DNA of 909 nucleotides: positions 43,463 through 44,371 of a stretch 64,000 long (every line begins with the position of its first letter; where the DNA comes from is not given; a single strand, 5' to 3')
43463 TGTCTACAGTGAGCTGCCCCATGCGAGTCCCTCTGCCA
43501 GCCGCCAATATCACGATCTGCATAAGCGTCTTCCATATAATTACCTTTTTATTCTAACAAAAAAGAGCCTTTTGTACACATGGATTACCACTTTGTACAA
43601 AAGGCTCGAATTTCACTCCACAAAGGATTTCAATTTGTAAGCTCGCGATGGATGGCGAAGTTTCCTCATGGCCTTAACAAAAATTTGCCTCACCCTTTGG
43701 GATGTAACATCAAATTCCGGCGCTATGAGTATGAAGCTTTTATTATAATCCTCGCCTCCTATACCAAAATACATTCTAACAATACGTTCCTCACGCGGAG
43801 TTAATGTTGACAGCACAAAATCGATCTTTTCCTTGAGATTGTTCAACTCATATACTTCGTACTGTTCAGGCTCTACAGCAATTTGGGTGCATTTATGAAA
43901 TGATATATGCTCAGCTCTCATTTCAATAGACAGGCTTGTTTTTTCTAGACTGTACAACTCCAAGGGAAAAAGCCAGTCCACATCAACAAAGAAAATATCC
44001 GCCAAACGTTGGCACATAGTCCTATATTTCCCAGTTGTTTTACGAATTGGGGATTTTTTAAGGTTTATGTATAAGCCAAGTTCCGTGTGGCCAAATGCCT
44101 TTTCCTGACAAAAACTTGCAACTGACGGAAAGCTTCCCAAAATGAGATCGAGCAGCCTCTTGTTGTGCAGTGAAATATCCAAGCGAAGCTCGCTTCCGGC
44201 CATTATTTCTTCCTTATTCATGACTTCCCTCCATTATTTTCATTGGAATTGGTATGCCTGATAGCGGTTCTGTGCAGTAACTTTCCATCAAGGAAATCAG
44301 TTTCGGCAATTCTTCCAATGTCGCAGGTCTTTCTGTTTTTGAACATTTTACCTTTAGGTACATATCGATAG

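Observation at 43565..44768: Self-contained two-gene regulatory module: XRE-type HTH protein plus a protein with only sigma-70 region 4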

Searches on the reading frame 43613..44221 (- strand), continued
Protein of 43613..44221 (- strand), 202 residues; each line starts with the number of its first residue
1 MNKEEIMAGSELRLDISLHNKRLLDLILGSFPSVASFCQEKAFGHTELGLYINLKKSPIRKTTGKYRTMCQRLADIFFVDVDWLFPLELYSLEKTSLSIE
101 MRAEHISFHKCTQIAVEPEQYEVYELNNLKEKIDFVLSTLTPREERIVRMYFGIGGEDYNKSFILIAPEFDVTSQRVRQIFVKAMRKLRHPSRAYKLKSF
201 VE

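Call 39: search_protein_families(library=phrogs, proteins=[L013:9866-11701:+, L013:6662-6985:+, L013:3534-4688:+, L013:12108-12425:+, L013:5059-5766:+, L013:2448-3524:+, L013:954-1916:+], max_evalue=0.001)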
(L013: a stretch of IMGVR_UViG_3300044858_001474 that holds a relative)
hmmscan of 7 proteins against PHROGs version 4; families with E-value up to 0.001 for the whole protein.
L013:9866-11701:+ (611 aa): 8 families
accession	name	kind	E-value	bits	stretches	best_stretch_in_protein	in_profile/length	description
phrog_17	-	DNA, RNA and nucleotide metabolism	1.1e-94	319.5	1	2-606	671-1229/1445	DNA polymerase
phrog_10285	-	DNA, RNA and nucleotide metabolism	1.3e-37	130.6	1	328-601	32-312/321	DNA polymerase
phrog_7766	-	DNA, RNA and nucleotide metabolism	7.6e-24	85.1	1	435-602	5-178/186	DNA polymerase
phrog_2573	-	DNA, RNA and nucleotide metabolism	1e-16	62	1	335-608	3-275/336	DNA polymerase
phrog_403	-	DNA, RNA and nucleotide metabolism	4.1e-06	26.9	1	70-179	144-260/321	DNA polymerase exonuclease subunit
phrog_15971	-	DNA, RNA and nucleotide metabolism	4.6e-06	27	1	270-361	92-178/376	DNA polymerase I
phrog_192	-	DNA, RNA and nucleotide metabolism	0.00049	20.5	0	68-136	188-255/397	DNA polymerase exonuclease subunit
phrog_38792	-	unknown function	0.00085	20.4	0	380-410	13-43/62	-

L013:6662-6985:+ (107 aa): 2 families
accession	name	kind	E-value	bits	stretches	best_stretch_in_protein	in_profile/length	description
phrog_93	-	DNA, RNA and nucleotide metabolism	3.7e-16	59.9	1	3-98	352-447/613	endonuclease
phrog_5702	-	DNA, RNA and nucleotide metabolism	0.00084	20.3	0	35-91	6-65/70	Holliday junction resolvase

L013:3534-4688:+ (384 aa): 2 families
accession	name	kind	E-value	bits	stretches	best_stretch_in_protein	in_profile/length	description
phrog_1314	-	DNA, RNA and nucleotide metabolism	1.3e-84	285.6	1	4-384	10-391/394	HNH endonuclease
phrog_30358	-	unknown function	9.7e-17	62.6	1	184-383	6-199/204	-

L013:12108-12425:+ (105 aa): 24 families
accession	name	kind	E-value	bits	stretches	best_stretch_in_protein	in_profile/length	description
phrog_236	-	other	8.6e-27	95.8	1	27-104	228-307/431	nucleotide kinase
phrog_4897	-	other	7.7e-25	89.1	1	27-103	102-181/186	kinase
phrog_1689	-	other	3.2e-18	67.5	1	20-103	142-235/243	nucleotide kinase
phrog_11324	-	other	8.6e-17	63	1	34-103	5-72/139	nucleotide kinase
phrog_4943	-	unknown function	3.1e-16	61.3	1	33-103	84-160/166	-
phrog_18538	-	unknown function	8.5e-15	56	1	38-100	3-69/159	-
phrog_11450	-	unknown function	4.8e-12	46.5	1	28-100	314-386/394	-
phrog_4472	-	other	5.4e-12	46.5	1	38-103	12-78/100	nucleotide kinase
phrog_25460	-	unknown function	4.3e-11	43.7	1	38-101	75-139/144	-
phrog_2781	-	unknown function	1.1e-10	43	1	32-100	169-242/253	-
phrog_5839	-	unknown function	3.1e-10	41.2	1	38-101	6-66/128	-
phrog_20651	-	unknown function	8.6e-09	36.3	1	42-99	135-192/214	-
phrog_32366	-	unknown function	1.3e-08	35.9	1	37-98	6-65/170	-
phrog_13649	-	unknown function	2.4e-08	35.1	1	38-97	4-61/127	-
phrog_23238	-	unknown function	1.2e-07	32.7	1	31-103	119-194/196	-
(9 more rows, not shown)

L013:5059-5766:+ (235 aa): 0 families

L013:2448-3524:+ (358 aa): 1 family
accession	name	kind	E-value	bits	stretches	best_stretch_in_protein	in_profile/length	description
phrog_1297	-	other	3.3e-40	139.2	1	7-356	8-352/356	ATPase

L013:954-1916:+ (320 aa): 0 families

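Call 56: find_related_loci(query=window:43613-44221:-, collection=genome_contigs, flank=6000)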
Query window:43613-44221:- (202 aa) in genome_contigs; peptide patterns used: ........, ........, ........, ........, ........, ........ (x = any residue, [..] = any of these).
54 stretches matched a pattern, but none encodes a relative of the query by tblastn (E <= 1e-3).

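Call 62: search_protein_families(library=padloc, proteins=[window:43613-44221:-], max_evalue=0.01)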
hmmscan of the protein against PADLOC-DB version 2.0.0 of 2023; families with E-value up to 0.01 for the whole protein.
window:43613-44221:- (202 aa): 1 family
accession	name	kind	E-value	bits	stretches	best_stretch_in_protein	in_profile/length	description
PDLC02203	MzaA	-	4.4e-18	62.9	1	128-202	596-669/683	-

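Call 67: find_encoding_contigs(protein=P0001, flank=3000, max_places=4)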
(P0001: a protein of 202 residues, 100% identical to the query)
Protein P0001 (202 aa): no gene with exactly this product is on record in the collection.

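Call 84: fold_search(model_id=the predicted structure, library=viral)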
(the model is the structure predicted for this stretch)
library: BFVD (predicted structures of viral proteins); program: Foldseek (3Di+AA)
matches with E <= 10: 520; with E <= 0.001: 5
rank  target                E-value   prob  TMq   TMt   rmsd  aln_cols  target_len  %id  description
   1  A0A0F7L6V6            4.4e-10  1.00  0.47  0.47  13.2       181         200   25  Sigma-70 region 3 domain protein [uncultured marine virus]
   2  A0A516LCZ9            3.0e-08  1.00  0.43  0.30  14.2       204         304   22  (no name in the UniProt tables at hand)
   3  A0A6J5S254            2.1e-05  1.00  0.38  0.56   7.6       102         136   28  Sigma70_r4 domain containing protein [uncultured Caudovirales phage]
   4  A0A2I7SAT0            1.0e-04  1.00  0.32  0.17  16.2       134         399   20  (no name in the UniProt tables at hand)
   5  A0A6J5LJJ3            3.9e-04  1.00  0.32  0.63   4.9        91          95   30  RNA polymerase sigma-70 region 4 [uncultured Caudovirales phage]
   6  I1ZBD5                1.1e-03  1.00  0.33  0.20  17.7       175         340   20  (no name in the UniProt tables at hand)
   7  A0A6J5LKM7            1.1e-03  1.00  0.34  0.69  14.4        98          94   22  Sigma70_r4 domain containing protein [uncultured Caudovirales phage]
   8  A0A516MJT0            3.3e-03  1.00  0.36  0.32  14.7       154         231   15  (no name in the UniProt tables at hand)
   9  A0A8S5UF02            3.3e-03  1.00  0.36  0.11  12.9       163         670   23  RNA polymerase sigma factor [Myoviridae sp. ctcyQ27]
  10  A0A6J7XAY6            3.7e-03  1.00  0.31  0.23  15.1       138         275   21  RpoD DNA-directed RNA polymerase, sigma subunit (Sigma70/sigma32) [uncultured Caudovirales phage]
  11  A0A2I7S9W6            5.5e-03  1.00  0.32  0.29  17.8       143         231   13  (no name in the UniProt tables at hand)
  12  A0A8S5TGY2            7.0e-03  1.00  0.32  0.15   8.1       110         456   18  DNA-directed RNA polymerase subunit sigma [Phage sp. ctL4h4]
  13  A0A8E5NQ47            8.9e-03  1.00  0.32  0.47   3.9        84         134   18  (no name in the UniProt tables at hand)
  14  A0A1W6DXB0            8.9e-03  1.00  0.25  0.20  16.4        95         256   19  RNA polymerase sigma factor [Sphingobium phage Lacusarx]
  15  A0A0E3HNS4            1.3e-02  1.00  0.31  0.27  17.8       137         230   19  Subfamily RNA polymerase sigma-70 subunit [Synechococcus phage ACG-2014f]
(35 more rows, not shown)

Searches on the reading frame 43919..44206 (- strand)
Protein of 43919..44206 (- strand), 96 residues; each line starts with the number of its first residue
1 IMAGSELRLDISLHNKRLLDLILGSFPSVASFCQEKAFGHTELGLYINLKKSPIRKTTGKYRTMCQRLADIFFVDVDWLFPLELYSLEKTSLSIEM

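Call 73: find_homologous_proteins(query=A3, max_evalue=0.00001)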
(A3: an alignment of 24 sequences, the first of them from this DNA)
Query A3 (24 sequences) (96 aa, profile of the alignment): 13 proteins with E <= 0.00001 among 347 candidates.
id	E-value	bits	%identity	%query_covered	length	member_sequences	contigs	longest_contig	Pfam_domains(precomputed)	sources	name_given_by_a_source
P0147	1.5e-22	97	26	91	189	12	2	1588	PF04545.23,PF08281.19,PF13443.13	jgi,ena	jgi:DNA-directed RNA polymerase sigma subunit (sigma70/sigma32)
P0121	2.3e-22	97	28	60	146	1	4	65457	-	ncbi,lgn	ncbi:MAG TPA: hypothetical protein VF817_02090 [Patescibacteria group bacterium]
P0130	2.5e-21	93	25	79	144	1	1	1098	-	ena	-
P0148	6.5e-21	92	31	89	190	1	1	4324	PF04545.23,PF13443.13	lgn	-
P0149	8.9e-21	92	24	89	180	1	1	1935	PF04545.23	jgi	jgi:RNA polymerase sigma factor (sigma-70 family)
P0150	9.7e-21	91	25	79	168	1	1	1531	-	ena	-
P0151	1.2e-18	85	-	-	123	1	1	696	-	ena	-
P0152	8.0e-18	82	28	92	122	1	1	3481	-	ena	-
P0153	1.1e-17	82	31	52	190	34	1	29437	PF13518.13,PF04545.23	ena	-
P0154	6.7e-16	76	38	84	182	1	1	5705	PF04545.23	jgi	-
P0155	5.9e-13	66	27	65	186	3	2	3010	PF04545.23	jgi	jgi:RNA polymerase sigma factor (sigma-70 family)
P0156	1.3e-12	65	33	52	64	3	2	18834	-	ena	-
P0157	2.7e-11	61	27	52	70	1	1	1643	-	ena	-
